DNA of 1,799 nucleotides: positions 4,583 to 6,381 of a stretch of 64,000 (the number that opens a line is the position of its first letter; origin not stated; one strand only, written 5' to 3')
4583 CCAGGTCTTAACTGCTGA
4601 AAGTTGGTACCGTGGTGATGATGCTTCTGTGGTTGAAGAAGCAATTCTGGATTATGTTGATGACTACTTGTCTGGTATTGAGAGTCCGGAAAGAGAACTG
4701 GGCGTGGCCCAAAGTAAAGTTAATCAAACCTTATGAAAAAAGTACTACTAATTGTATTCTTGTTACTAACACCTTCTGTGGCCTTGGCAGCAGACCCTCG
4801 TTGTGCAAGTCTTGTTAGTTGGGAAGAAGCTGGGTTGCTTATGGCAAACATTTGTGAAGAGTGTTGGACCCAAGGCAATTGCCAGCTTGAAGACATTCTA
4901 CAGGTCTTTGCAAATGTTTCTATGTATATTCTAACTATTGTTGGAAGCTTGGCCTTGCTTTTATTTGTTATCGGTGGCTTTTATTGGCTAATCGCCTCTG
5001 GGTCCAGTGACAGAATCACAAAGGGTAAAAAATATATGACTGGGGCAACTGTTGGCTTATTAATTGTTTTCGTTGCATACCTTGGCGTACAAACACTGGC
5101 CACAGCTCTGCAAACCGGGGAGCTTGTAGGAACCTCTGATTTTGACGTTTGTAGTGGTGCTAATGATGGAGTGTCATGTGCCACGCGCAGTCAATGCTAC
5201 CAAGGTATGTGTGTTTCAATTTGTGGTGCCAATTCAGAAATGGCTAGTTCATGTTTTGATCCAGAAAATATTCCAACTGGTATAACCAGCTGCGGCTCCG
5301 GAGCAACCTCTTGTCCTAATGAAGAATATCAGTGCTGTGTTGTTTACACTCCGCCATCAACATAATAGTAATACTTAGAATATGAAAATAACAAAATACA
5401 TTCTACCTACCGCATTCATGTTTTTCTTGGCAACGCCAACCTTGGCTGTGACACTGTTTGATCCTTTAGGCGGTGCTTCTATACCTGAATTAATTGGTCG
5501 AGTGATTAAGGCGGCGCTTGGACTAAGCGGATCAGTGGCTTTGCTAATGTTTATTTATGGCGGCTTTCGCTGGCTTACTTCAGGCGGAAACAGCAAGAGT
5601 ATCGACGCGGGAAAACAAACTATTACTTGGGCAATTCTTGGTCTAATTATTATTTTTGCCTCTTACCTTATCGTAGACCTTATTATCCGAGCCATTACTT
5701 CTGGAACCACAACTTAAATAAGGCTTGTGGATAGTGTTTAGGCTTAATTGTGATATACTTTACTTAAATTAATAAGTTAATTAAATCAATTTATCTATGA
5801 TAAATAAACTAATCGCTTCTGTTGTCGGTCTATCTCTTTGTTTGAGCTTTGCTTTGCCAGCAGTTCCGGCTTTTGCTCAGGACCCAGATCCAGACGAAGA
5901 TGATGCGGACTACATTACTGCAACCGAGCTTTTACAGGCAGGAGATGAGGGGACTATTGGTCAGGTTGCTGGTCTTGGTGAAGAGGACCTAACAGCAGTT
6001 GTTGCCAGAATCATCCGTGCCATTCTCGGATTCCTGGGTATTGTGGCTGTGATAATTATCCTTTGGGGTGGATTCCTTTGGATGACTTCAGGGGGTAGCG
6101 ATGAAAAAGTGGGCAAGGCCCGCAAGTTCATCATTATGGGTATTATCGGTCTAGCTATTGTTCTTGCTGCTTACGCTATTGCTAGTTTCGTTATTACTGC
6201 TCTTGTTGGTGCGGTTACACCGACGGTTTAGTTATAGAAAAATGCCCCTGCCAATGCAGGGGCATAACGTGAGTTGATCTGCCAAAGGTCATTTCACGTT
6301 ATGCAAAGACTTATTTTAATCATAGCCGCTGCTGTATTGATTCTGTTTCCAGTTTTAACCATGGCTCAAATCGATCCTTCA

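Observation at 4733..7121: Tandem array of five TrbC/VirB2-like pilin paralogs, first one with Cys-rich C-terminal module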

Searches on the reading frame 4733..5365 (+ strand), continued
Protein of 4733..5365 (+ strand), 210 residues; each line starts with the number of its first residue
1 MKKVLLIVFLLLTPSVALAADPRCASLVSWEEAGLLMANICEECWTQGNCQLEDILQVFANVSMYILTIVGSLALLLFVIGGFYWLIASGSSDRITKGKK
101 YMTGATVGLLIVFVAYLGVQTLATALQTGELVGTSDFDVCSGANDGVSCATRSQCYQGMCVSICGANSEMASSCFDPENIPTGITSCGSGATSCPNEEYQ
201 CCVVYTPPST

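Call 62: search_protein_families(library=pfam, proteins=[L039:814-3066:+, L052:275-2494:+, L026:4993-7653:+, L028:5164-8382:+, L044:17483-19321:+, L049:1789-3261:-, L078:13064-14914:+, L023:8540-9922:+], max_evalue=0.001)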
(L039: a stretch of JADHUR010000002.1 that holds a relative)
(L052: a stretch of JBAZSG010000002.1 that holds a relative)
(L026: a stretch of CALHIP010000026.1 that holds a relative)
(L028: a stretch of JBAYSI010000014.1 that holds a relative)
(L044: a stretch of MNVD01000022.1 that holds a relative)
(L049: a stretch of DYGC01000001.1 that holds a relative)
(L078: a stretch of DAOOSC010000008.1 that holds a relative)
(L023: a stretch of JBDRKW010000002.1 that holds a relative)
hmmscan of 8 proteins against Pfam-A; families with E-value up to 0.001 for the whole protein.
L039:814-3066:+ (750 aa): 4 families
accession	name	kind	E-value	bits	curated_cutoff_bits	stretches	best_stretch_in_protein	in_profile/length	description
PF01580.24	FtsK_SpoIIIE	-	1.6e-60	204.7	24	1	355-541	2-220/221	FtsK/SpoIIIE family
PF17854.6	FtsK_alpha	-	1.6e-28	99.3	22.9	1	253-347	4-101/101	FtsK alpha domain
PF09397.16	FtsK_gamma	-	1.2e-26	92.6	30.6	1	646-706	2-62/63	Ftsk gamma domain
PF13491.11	FtsK_4TM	-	1.1e-11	45.2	23.1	1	44-170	46-169/171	4TM region of DNA translocase FtsK/SpoIIIE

L052:275-2494:+ (739 aa): 7 families
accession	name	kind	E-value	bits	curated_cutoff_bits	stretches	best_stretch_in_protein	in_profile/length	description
PF01580.24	FtsK_SpoIIIE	-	9e-61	205.6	24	1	356-543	2-221/221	FtsK/SpoIIIE family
PF17854.6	FtsK_alpha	-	9.7e-27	93.6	22.9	1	254-348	4-101/101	FtsK alpha domain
PF09397.16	FtsK_gamma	-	3.6e-25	87.9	30.6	1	646-705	3-62/63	Ftsk gamma domain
PF13491.11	FtsK_4TM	-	5.8e-14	52.6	23.1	1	46-173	46-170/171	4TM region of DNA translocase FtsK/SpoIIIE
PF12846.13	AAA_10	-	5.7e-05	22.8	27.5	0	388-440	17-64/362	AAA-like domain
PF13401.12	AAA_22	-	0.00017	22.4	27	1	394-540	7-124/130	AAA domain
PF20703.3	nSTAND1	-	0.00028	21.1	27.1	1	376-537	17-158/379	Novel STAND NTPase 1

L026:4993-7653:+ (886 aa): 35 families (the best 25 are shown)
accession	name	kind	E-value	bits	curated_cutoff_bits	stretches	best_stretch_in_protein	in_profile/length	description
PF07724.20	AAA_2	-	7e-51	173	27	1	627-786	1-164/166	AAA domain (Cdc48 subfamily)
PF00004.35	AAA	-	1.1e-22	81.3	21.2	2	632-763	1-125/131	ATPase family associated with various cellular activities (AAA)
PF10431.15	ClpB_D2-small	-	1.4e-21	76.7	21.9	1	796-870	3-77/81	C-terminal, D2-small domain, of ClpB protein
PF07728.20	AAA_5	-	1.4e-17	64.4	22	1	631-756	1-136/139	AAA domain (dynein-related subfamily)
PF17871.7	AAA_lid_9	-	4.6e-11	43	22.8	1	495-568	3-76/104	AAA lid domain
PF13401.12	AAA_22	-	3.1e-09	37.7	27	0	351-394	4-33/130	AAA domain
PF13191.12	AAA_16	-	1e-08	36.3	32.6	1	337-379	5-51/167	AAA ATPase domain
PF20720.3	nSTAND3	-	5.9e-08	33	27.2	1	339-381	5-46/155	Novel STAND NTPase 3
PF13173.12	AAA_14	-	2.1e-07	31.4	27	0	633-708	6-74/129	AAA domain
PF01695.23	IstB_IS21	-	1.6e-06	28.2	24.1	0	628-650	91-113/238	IstB-like ATP binding protein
PF05729.18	NACHT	-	4.5e-06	27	26.7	0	633-758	4-143/167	NACHT domain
PF03193.22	RsgA_GTPase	-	5.7e-06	26.7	30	0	324-376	78-130/174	RsgA GTPase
PF12775.13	AAA_7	-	6.3e-06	26.3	25.8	0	344-381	25-62/181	P-loop containing dynein motor region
PF13238.12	AAA_18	-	7.9e-06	26.8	29.4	0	355-383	1-30/128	AAA domain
PF01078.27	Mg_chelatase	-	8.8e-06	25.7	20.3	0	350-378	20-48/207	Magnesium chelatase, subunit ChlI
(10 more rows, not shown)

L028:5164-8382:+ (1072 aa): 4 families
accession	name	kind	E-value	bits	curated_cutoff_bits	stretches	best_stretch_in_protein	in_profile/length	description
PF02463.25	SMC_N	-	4.7e-48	164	40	1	2-1060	1-219/220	RecF/RecN/SMC N terminal domain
PF13476.12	AAA_23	-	4.1e-12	47.6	27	1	5-333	1-200/201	AAA domain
PF13304.12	AAA_21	-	9.5e-12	46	27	2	812-1039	95-299/304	AAA domain, putative AbiEii toxin, Type IV TA system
PF13555.12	AAA_29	-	9.7e-05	22.5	27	1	29-56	20-47/61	P-loop containing region of AAA domain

L044:17483-19321:+ (612 aa): 7 families
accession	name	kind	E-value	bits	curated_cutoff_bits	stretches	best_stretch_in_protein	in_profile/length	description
PF01434.24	Peptidase_M41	-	3.6e-64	216.6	29.9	1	415-606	1-191/191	Peptidase family M41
PF00004.35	AAA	-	3.9e-44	150.7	21.2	1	202-333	1-129/131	ATPase family associated with various cellular activities (AAA)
PF17862.7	AAA_lid_3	-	9.2e-18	63.9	27.2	1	357-400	1-44/45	AAA+ lid domain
PF06068.19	TIP49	-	7.5e-06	25.8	23.8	1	163-236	21-89/347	TIP49 P-loop domain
PF05496.18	RuvB_N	-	5.8e-05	23.3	27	0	164-269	5-95/159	Holliday junction DNA helicase RuvB P-loop domain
PF07728.20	AAA_5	-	0.0002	21.8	22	1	201-322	1-136/139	AAA domain (dynein-related subfamily)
PF23902.1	AAA_lid_PRS2_C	-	0.00024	21.6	34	1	340-407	3-71/73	PRS2 AAA+ lid C-terminal domain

L049:1789-3261:- (490 aa): 3 families
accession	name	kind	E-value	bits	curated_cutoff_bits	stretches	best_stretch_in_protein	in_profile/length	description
PF00849.27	PseudoU_synth_2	-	2.7e-35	122.3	26.8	1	88-246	1-152/152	RNA pseudouridylate synthase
PF00625.27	Guanylate_kin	-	8.4e-32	110.8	25.2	1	309-487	3-180/182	Guanylate kinase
PF01479.30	S4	-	2.9e-12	46.5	22.8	1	13-60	1-48/48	S4 domain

L078:13064-14914:+ (616 aa): 0 families

L023:8540-9922:+ (460 aa): 2 families
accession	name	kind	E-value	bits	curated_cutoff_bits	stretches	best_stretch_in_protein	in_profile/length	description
PF13416.11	SBP_bac_8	-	4.3e-23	82.9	27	1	60-393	2-266/279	Bacterial extracellular solute-binding protein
PF01547.30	SBP_bac_1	-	1.2e-15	58.8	26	1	57-373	10-303/307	Bacterial extracellular solute-binding protein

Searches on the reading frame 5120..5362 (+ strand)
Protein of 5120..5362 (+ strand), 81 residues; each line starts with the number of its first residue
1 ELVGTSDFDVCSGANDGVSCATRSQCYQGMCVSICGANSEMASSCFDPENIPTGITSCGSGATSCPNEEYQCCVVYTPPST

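Call 31: search_protein_representatives(alignment_id=A3)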
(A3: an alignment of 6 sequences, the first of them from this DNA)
Query: 6 sequences, 81 profile positions. Proteins with E-value up to 0.001 (for the whole library): 9; up to 1e-10: 2; up to 1e-30: 0. The best 9 are listed.
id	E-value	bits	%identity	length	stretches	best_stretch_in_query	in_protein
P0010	2.2e-13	66.6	-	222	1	1-73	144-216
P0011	3.2e-13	66.1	-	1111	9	11-51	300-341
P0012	6.5e-10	55.5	-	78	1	22-79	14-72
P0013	1.5e-09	54.3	-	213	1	3-74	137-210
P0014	1.3e-05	41.7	-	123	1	1-73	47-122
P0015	2.2e-05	40.9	-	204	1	7-74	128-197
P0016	2.4e-05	40.8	-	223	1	5-74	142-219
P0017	3.5e-05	40.3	-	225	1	3-73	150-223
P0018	7.7e-04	36.0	-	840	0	-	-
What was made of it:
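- Tried and rejected: An exhaustive profile search of 1.84 billion representative proteins found only 9 hits (call 31).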

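Call 51: search_protein_families(library=pfam, proteins=[P0011, P0018, P0010, P0013], max_evalue=0.01)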
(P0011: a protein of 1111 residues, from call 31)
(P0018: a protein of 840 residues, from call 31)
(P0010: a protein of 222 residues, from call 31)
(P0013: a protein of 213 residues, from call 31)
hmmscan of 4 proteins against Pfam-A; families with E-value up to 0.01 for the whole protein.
P0011 (1111 aa): 3 families
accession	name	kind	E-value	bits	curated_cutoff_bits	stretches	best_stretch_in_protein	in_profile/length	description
PF14312.12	FG-GAP_2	-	4e-61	203.4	23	6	836-899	1-49/49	FG-GAP repeat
PF04885.19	Stig1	-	3.4e-17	63.1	24.1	1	19-66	36-83/85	Stigma-specific STIG1-like protein family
PF12733.13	Cadherin-like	-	2.5e-09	37.9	24.2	1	543-620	8-84/89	Cadherin-like beta sandwich domain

P0018 (840 aa): 2 families
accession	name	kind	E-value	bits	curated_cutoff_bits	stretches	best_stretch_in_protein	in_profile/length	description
PF10465.15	Inhibitor_I24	-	6.5e-15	55.7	27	0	51-79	40-67/136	PinA peptidase inhibitor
PF14267.11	DUF4357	-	5.6e-06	26.6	38.4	0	12-25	20-33/54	Domain of unknown function (DUF4357)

P0010 (222 aa): 2 families
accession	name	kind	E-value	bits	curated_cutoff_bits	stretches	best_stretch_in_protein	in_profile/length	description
PF18895.5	T4SS_pilin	-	1.5e-06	28.6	26.6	1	75-129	11-64/71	Type IV secretion system pilin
PF21621.3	MPI_cupin_dom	-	0.00022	21.6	27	1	68-128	10-70/79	Mannose-6-phosphate isomerase, cupin domain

P0013 (213 aa): 1 family
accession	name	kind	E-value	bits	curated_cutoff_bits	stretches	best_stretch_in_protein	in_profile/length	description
PF18895.5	T4SS_pilin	-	2.7e-06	27.8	26.6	1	63-123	7-66/71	Type IV secretion system pilin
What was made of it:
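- Tried and rejected: One is a 1111-aa FG-GAP/STIG1-like repeat protein (calls 31, 51).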

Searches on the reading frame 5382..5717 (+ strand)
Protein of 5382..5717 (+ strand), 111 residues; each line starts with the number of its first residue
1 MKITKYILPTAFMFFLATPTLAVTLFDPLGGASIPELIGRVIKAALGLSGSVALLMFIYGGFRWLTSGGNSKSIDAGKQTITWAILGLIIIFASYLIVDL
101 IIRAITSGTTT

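Call 3: search_protein_families(library=pfam, proteins=[window:5382-5717:+], max_evalue=0.1)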
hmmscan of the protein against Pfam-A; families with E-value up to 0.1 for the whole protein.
window:5382-5717:+ (111 aa): 3 families
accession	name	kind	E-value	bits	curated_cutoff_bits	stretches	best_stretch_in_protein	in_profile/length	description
PF18895.5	T4SS_pilin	-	1.5e-11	44.7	26.6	1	32-101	3-71/71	Type IV secretion system pilin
PF04956.18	TrbC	-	5.8e-05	23.7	27.9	1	7-100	15-97/98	TrbC/VIRB2 pilin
PF12716.12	Apq12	-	0.05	14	25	1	80-106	3-29/54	Nuclear pore assembly and biogenesis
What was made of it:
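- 5382..5717 (+): P2: the shortest pilin paralogue (111 aa), with almost no ectodomain. PF18895 at 44.7 bits and TrbC at 23.7 bits (below the 27.9 cut-off) (call 3).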

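Call 4: search_protein_families(library=ncbifam, proteins=[window:5382-5717:+], max_evalue=0.1)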
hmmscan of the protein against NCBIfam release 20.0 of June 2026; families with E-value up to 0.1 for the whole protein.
window:5382-5717:+ (111 aa): 1 family
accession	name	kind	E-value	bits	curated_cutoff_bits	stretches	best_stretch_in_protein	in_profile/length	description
NF045849.1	ICE_MMCAP2_0565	equivalog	0.00035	20.2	40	1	36-105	11-80/80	Mbov_0395 family pilin-like conjugal transfer protein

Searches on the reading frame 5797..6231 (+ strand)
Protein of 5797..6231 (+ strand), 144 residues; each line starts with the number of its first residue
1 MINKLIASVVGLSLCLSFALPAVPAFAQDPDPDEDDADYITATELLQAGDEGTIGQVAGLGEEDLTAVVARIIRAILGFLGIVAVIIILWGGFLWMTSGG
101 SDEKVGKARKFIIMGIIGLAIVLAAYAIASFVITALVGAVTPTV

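Call 3: search_protein_families(library=pfam, proteins=[window:5797-6231:+], max_evalue=0.1)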
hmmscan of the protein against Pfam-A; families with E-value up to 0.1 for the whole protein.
window:5797-6231:+ (144 aa): 2 families
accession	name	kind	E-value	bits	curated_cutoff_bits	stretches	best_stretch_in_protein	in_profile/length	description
PF18895.5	T4SS_pilin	-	2.2e-09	37.7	26.6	1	65-132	5-71/71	Type IV secretion system pilin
PF04956.18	TrbC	-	1.6e-05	25.5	27.9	1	61-131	34-97/98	TrbC/VIRB2 pilin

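Call 4: search_protein_families(library=ncbifam, proteins=[window:5797-6231:+], max_evalue=0.1)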
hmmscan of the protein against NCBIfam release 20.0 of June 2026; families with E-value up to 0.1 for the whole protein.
window:5797-6231:+ (144 aa): 3 families
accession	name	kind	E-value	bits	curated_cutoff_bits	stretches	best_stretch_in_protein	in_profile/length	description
NF045849.1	ICE_MMCAP2_0565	equivalog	2.6e-07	30.2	40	1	65-135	9-79/80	Mbov_0395 family pilin-like conjugal transfer protein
NF002669.0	PRK02391.1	equivalog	0.025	13.7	341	1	73-136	152-210/298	zinc metalloprotease HtpX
NF033486.1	harvest_ssl1498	equivalog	0.078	12.9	45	1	107-132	27-52/53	photosystem II assembly protein Psb34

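Call 93: search_dna_similar(query=window:5797-6231:+, collection=plasmids, mode=protein, max_evalue=0.001, max_rows=12)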
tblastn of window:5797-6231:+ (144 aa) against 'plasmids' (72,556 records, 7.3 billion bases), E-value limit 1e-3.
No match.
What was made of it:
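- There is no tblastn match of P3 in 72,556 plasmids (call 93).
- Tried and rejected: Plasmid-borne relatives. tblastn of P3 against PLSDB gave none (call 93).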

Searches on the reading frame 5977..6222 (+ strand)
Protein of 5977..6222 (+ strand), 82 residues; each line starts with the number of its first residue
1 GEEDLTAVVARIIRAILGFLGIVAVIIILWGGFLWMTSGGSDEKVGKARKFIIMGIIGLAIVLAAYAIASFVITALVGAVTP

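Call 49: search_solved_structures(query=A4, max_evalue=10, show_alignments=3)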
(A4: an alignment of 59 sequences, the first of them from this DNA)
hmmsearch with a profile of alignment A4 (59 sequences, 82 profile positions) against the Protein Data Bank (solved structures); distinct sequences matched with E-value up to 10: 22.
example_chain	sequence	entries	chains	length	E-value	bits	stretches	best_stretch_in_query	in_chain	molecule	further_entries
4gp5_A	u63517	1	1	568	0.32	14.3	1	11-39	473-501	Cytochrome c oxidase subunit 1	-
4gp8_A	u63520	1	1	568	0.33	14.3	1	11-39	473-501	Cytochrome c oxidase subunit 1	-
3eh3_A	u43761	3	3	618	0.37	14.1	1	11-39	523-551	Cytochrome c oxidase subunit 1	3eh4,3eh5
9lp2_A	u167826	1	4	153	0.82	13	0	37-55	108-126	dAID23.4L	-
8zdw_B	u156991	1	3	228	1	12.7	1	10-41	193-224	Hemagglutinin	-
6s7t_H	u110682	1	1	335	1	12.7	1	49-70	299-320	Magnesium transporter protein 1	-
4faa_A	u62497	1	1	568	1.8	11.9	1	11-39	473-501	Cytochrome c oxidase subunit 1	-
4g7s_A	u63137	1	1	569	1.8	11.9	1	11-39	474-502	Cytochrome c oxidase subunit 1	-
4g7r_A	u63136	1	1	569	1.8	11.9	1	11-39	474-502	Cytochrome c oxidase subunit 1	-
3s8g_A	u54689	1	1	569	1.8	11.9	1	11-39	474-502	Cytochrome c oxidase subunit 1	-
4g70_A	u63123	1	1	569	1.8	11.8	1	11-39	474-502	Cytochrome c oxidase subunit 1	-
4g72_A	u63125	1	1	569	1.9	11.8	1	11-39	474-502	Cytochrome c oxidase subunit 1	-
4g7q_A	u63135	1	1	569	1.9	11.8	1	11-39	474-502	Cytochrome c oxidase subunit 1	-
4g71_A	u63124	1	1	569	1.9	11.8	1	11-39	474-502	Cytochrome c oxidase subunit 1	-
1ehk_A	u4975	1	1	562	3.7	10.9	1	11-39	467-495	BA3-TYPE CYTOCHROME-C OXIDASE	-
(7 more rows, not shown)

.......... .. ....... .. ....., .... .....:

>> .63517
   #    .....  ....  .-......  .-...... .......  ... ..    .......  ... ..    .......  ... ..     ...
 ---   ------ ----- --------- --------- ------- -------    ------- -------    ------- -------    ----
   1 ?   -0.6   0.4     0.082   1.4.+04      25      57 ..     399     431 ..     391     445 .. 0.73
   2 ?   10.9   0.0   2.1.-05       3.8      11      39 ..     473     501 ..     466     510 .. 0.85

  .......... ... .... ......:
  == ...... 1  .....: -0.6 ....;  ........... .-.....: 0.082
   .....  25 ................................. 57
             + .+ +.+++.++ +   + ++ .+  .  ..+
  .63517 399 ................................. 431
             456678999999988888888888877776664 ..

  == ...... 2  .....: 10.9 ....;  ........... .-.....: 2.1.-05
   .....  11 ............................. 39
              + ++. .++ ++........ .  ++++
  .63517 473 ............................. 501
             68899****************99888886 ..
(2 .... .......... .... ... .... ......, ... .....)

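Call 50: search_protein_families(library=pfam, alignment_id=A4, max_evalue=0.01)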
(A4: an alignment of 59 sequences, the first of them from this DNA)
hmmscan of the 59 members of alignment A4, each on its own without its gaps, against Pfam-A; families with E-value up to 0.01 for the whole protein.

A. member 1, seq(82 aa): 2 families
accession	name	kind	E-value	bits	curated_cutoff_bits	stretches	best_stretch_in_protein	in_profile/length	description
PF18895.5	T4SS_pilin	-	3e-10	40.5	26.6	1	5-72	5-71/71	Type IV secretion system pilin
PF04956.18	TrbC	-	0.00012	22.6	27.9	1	5-71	37-97/98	TrbC/VIRB2 pilin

B. families by the number of members that match (of 59 scanned): 25 families
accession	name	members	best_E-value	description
PF18895.5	T4SS_pilin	59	2.8e-16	Type IV secretion system pilin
PF04956.18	TrbC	17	1e-06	TrbC/VIRB2 pilin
PF19607.4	DUF6112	4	0.00066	Family of unknown function (DUF6112)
PF05545.16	FixQ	4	0.0012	Cbb3-type cytochrome oxidase component FixQ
PF02322.20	Cyt_bd_oxida_II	4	0.0014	Cytochrome bd terminal oxidase subunit II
PF04290.18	DctQ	3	0.00015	Tripartite ATP-independent periplasmic transporters, DctQ component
PF01578.25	Cytochrom_C_asm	2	0.00023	Cytochrome C assembly protein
PF01554.23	MatE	2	0.00093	MatE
PF04148.18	Erv26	2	0.0033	Transmembrane adaptor Erv26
PF16931.10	Phage_holin_8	1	0.0012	Putative phage holin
PF03994.20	DUF350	1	0.0012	Domain of Unknown Function (DUF350)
PF00001.26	7tm_1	1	0.0016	7 transmembrane receptor (rhodopsin family)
PF19747.4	DUF6234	1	0.0022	Family of unknown function (DUF6234)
PF05296.19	TAS2R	1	0.0025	Taste receptor protein (TAS2R)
PF23396.1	DUF7103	1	0.0034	Family of unknown function (DUF7103)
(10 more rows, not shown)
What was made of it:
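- On Pfam PF04956 TrbC/VirB2 pilin: Among relatives' cores, 17/59 hit at E <= 0.01 (call 50).
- On Holins / other small two-TM families: One of 59 relatives hits Phage_holin_8 at E 1e-3, while 59/59 hit PF18895 (call 50).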

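Call 84: search_protein_families(library=ncbifam, alignment_id=A4, max_evalue=0.01)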
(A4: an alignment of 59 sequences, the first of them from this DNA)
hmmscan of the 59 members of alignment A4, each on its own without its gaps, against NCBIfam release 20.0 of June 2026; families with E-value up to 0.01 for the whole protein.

A. member 1, seq(82 aa): 1 family
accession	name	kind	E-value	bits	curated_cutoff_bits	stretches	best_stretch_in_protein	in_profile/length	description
NF045849.1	ICE_MMCAP2_0565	equivalog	1.3e-07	31.1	40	1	9-75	13-79/80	Mbov_0395 family pilin-like conjugal transfer protein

B. families by the number of members that match (of 59 scanned): 15 families
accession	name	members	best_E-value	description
NF045849.1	ICE_MMCAP2_0565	52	5.9e-11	Mbov_0395 family pilin-like conjugal transfer protein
NF047765.1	LIC_13387_fam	7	0.0006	LIC_13387 family protein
NF041501.1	cola_mem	2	0.0023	FGLLP motif-containing membrane protein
NF046054.1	memb_MPN527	1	0.00023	MPN527 family putative ECF transporter permease subunit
NF041560.1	T6SS_Burk_ExIF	1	0.0013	putative type VI secretion system effector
NF006750.0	PRK09272.1-3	1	0.002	hypothetical protein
TIGR03535.1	DapD_actino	1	0.0024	2,3,4,5-tetrahydropyridine-2,6-dicarboxylate N-succinyltransferase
NF005818.0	PRK07691.1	1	0.0043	Na+/H+ antiporter subunit D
TIGR03340.1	phn_DUF6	1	0.0066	phosphonate utilization associated putative membrane protein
NF038216.1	ABZJ_00895_fam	1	0.0069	ABZJ_00895 family protein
NF045848.1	MMCAP2_0566_fam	1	0.0071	MMCAP2_0566 family conjugal transfer protein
NF047510.1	LIC_10190_fam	1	0.0071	LIC_10190 family membrane protein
NF004285.1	PRK05696.1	1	0.0084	flagellar basal body-associated protein FliL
NF045742.1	MPN163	1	0.0094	MPN163 family protein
NF008526.0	PRK11462.1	1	0.0094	glycoside-pentoside-hexuronide family transporter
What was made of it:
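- On NCBIfam NF045849 Mbov_0395 pilin-like conjugal transfer protein: Among relatives, 52/59 hit at E <= 0.01; the member shown scores 31.1 bits, below the cut-off (call 84).
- Of 59 relatives' cores, 59 hit PF18895, 17 hit TrbC/VirB2 and 52 hit the Mycoplasma-ICE pilin-like family NF045849 (calls 50, 84).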
